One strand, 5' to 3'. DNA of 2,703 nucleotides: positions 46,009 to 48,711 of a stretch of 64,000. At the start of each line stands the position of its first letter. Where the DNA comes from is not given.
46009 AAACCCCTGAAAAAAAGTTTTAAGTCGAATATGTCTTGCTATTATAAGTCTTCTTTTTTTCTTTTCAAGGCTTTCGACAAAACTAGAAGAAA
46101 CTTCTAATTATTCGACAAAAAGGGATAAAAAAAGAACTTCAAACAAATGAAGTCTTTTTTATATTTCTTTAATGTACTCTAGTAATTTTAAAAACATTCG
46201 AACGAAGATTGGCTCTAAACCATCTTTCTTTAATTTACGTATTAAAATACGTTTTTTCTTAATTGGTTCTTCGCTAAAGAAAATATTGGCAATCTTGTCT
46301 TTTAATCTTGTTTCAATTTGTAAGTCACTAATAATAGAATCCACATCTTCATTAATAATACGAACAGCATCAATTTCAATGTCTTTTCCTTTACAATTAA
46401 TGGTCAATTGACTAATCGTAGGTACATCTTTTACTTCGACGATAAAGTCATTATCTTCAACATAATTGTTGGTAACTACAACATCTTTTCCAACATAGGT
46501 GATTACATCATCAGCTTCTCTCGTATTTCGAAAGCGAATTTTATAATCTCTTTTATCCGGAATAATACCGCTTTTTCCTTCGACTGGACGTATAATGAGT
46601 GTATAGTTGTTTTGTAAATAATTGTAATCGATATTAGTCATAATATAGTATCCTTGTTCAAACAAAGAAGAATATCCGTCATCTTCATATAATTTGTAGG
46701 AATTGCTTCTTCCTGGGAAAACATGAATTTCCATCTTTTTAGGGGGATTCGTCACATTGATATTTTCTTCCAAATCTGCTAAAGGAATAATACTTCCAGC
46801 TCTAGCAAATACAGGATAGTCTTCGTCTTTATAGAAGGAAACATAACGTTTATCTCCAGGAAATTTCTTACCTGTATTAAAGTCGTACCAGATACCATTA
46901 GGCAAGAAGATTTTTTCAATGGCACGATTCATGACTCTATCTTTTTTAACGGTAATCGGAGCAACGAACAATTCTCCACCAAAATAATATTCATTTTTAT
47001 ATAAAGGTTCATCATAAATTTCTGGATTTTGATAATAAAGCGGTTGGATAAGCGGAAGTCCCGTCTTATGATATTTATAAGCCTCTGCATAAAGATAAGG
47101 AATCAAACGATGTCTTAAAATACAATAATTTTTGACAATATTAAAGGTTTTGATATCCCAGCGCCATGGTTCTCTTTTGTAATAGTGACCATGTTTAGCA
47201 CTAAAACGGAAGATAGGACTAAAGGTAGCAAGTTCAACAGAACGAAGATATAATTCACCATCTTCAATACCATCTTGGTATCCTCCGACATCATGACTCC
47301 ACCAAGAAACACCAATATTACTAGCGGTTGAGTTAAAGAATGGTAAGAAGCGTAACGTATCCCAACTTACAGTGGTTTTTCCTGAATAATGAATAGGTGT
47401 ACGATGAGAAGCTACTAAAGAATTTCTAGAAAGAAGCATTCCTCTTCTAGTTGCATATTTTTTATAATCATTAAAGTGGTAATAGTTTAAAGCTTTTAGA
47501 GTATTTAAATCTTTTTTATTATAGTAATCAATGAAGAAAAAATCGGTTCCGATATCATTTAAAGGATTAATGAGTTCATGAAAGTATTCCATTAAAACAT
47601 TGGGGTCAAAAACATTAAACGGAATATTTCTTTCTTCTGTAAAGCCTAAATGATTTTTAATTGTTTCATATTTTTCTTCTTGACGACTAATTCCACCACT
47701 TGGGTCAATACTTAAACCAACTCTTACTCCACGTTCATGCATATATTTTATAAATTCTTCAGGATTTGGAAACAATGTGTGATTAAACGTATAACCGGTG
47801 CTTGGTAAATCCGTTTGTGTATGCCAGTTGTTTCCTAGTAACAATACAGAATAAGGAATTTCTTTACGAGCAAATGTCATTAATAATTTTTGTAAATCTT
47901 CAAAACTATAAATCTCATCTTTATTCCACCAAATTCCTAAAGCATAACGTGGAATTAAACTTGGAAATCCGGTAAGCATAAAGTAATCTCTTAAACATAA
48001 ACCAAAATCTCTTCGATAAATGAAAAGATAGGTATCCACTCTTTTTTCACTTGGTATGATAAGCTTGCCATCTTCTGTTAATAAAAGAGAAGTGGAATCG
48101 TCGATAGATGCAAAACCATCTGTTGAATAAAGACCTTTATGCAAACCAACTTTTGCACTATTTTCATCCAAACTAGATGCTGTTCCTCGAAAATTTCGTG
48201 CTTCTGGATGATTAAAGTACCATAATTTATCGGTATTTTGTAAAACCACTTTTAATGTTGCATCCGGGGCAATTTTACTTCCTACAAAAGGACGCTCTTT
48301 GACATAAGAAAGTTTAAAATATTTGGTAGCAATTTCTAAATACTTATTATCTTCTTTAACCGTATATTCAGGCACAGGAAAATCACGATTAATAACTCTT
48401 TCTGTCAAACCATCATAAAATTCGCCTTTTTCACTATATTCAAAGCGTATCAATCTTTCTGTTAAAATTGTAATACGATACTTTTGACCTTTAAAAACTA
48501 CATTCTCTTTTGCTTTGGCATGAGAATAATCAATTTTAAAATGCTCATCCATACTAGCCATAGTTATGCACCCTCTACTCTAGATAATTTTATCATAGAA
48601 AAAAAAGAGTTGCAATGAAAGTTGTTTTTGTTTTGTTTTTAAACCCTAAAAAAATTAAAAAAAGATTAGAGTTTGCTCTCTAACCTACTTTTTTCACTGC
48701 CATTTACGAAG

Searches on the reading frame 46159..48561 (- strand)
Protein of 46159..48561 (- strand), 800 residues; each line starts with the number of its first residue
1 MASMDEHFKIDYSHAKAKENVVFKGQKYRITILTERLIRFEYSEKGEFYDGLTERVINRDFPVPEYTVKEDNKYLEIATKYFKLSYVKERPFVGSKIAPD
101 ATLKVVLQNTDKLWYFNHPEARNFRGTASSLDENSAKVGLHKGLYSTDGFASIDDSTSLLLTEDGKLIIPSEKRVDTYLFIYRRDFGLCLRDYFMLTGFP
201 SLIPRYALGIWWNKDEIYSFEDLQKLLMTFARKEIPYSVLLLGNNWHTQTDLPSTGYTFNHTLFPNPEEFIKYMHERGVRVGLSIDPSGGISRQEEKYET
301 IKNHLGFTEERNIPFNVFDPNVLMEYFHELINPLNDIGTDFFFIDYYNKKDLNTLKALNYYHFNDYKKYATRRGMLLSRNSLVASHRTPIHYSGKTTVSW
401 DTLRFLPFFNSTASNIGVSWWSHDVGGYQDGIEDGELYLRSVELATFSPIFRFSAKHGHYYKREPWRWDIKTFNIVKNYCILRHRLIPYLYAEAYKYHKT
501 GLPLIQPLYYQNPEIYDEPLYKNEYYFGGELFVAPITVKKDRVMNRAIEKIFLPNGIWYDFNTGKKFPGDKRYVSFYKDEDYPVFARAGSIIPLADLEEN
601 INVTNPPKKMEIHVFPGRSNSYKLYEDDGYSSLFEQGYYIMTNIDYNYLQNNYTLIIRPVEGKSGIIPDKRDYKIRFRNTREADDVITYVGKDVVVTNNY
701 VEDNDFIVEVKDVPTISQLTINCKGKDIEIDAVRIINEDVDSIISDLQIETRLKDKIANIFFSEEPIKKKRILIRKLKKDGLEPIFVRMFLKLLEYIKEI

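Call 6: search_protein_families(library=pfam, proteins=[window:46159-48561:-], max_evalue=0.01)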
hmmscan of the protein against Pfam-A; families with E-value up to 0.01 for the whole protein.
window:46159-48561:- (800 aa): 3 families
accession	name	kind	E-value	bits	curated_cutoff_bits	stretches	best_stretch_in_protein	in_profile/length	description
PF01055.32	Glyco_hydro_31_2nd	-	3.4e-45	155.2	23.5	1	200-492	1-327/328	Glycosyl hydrolases family 31 TIM-barrel domain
PF21365.3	Glyco_hydro_31_3rd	-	9.2e-16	58.5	24.4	1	501-592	1-87/87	Glycosyl hydrolase family 31 C-terminal domain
PF17137.9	DUF5110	-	9.2e-13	48.5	27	1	610-679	2-70/71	Domain of unknown function (DUF5110)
